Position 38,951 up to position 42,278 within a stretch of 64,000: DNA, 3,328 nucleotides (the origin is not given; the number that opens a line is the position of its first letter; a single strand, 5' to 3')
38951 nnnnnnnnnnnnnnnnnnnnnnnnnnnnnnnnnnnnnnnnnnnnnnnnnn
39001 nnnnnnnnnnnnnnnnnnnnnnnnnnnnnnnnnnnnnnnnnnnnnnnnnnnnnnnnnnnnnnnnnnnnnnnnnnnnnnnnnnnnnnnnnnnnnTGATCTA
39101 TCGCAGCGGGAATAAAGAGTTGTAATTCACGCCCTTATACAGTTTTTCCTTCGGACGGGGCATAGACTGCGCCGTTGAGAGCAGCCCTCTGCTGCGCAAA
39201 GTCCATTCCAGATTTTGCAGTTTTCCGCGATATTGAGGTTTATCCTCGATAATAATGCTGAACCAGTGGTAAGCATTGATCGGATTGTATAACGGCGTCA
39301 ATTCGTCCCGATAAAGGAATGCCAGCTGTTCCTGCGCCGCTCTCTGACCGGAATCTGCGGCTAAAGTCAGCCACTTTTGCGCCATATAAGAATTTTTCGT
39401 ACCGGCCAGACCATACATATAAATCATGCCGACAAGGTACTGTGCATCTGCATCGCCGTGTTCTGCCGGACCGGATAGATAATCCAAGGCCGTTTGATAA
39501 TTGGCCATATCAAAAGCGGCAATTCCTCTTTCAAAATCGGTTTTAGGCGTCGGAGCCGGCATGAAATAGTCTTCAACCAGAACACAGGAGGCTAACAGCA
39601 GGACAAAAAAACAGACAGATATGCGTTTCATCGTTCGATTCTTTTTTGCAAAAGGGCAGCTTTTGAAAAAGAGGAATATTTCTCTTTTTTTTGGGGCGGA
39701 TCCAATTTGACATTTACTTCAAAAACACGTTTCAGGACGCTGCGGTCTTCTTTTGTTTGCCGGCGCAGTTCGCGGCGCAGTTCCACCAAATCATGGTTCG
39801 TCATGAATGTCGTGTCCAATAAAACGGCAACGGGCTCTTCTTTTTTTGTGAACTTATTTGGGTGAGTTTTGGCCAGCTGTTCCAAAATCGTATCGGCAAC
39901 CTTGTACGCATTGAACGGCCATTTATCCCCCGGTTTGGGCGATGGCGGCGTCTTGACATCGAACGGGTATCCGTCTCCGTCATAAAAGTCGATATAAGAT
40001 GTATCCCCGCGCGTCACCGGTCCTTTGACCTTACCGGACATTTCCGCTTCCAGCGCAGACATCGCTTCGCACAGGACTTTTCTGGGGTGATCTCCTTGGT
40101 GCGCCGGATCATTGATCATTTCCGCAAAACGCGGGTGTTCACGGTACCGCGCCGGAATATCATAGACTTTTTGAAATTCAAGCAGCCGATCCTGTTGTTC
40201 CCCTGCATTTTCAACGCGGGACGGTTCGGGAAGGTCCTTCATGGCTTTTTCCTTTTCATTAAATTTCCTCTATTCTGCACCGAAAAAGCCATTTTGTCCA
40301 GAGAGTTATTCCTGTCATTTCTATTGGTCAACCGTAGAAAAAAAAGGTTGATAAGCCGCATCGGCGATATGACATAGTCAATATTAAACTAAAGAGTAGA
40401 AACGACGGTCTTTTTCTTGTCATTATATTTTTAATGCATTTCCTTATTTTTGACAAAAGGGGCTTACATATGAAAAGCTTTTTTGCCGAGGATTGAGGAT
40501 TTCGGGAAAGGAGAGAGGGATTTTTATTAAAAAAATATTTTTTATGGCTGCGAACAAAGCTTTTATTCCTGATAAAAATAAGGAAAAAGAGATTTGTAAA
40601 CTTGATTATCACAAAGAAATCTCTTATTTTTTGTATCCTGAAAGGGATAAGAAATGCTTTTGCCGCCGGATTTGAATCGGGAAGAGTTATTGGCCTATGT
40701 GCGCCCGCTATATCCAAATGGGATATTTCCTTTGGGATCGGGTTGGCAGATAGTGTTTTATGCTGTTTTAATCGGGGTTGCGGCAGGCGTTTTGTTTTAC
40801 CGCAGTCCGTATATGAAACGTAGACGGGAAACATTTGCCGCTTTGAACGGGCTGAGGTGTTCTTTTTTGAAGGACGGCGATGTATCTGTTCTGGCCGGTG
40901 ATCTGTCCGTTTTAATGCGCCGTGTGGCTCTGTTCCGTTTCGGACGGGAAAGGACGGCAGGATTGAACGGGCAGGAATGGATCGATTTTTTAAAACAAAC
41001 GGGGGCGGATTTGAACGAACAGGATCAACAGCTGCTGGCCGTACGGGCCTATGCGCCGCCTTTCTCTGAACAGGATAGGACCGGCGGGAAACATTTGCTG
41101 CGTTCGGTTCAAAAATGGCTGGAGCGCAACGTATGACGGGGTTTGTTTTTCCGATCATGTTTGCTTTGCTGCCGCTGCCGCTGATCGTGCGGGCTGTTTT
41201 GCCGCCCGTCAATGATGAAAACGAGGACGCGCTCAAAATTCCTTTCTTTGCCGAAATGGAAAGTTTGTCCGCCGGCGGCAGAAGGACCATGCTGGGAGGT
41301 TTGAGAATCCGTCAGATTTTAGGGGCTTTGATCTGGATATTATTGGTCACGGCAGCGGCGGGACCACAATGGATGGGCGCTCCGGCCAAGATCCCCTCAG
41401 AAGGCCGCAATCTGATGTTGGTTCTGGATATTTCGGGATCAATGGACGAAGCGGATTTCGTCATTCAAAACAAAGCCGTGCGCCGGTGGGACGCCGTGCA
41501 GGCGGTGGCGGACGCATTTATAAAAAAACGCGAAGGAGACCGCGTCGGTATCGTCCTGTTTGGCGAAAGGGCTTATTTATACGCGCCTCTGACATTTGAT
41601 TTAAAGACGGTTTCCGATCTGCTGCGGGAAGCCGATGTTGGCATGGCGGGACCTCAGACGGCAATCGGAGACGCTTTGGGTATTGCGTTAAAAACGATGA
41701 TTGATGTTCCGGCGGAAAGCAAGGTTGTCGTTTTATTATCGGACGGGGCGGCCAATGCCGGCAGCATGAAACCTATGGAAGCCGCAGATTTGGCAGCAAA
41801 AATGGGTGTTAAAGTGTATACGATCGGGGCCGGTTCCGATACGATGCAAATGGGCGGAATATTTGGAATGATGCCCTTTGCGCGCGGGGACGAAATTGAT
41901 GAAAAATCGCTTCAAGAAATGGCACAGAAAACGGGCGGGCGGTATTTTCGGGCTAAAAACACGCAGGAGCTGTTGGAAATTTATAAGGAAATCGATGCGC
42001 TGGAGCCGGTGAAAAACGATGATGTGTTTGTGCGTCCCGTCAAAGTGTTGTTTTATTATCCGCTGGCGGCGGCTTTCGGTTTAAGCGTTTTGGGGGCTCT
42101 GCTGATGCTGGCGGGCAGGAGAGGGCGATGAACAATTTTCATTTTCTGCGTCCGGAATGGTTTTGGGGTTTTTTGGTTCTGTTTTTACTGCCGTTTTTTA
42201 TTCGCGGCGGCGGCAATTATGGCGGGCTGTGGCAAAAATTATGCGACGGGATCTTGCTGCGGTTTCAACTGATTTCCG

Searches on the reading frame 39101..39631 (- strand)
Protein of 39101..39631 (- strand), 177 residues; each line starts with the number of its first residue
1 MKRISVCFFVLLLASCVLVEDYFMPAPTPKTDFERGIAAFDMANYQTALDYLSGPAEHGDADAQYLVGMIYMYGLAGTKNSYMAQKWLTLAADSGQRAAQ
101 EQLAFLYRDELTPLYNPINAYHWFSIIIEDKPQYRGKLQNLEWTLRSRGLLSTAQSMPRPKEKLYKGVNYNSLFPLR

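Call 111: search_protein_families(library=pfam, proteins=[window:39101-39631:-], max_evalue=0.00001)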
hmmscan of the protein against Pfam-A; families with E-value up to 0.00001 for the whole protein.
window:39101-39631:- (177 aa): 1 family
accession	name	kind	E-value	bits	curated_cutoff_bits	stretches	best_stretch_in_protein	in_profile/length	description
PF08238.18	Sel1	-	1.2e-07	32.4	30.7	1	61-95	1-35/36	Sel1 repeat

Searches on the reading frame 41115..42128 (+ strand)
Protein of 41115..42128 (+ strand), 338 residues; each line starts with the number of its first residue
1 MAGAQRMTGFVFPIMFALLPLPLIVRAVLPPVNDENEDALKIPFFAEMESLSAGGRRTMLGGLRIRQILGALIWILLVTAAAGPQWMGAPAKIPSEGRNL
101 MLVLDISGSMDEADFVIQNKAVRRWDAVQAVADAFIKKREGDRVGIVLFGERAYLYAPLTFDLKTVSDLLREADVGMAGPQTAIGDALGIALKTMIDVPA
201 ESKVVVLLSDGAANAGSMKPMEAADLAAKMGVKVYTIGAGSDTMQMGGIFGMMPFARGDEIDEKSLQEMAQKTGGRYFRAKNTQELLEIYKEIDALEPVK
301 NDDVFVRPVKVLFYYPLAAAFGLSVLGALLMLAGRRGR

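Call 111: search_protein_families(library=pfam, proteins=[window:41115-42128:+], max_evalue=0.00001)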
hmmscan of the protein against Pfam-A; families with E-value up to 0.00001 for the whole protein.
window:41115-42128:+ (338 aa): 4 families
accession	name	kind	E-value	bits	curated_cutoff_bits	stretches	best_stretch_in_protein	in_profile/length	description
PF00092.34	VWA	-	1.1e-20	75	23.8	1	99-291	1-173/174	von Willebrand factor type A domain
PF13519.12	VWA_2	-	1.5e-17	64.6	27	1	100-211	1-106/107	von Willebrand factor type A domain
PF01882.25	DUF58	-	1.8e-09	37.6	23.4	1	98-223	36-156/216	Protein of unknown function DUF58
PF06707.17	DUF1194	-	5.8e-08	32.7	27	0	162-236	76-151/206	Protein of unknown function (DUF1194)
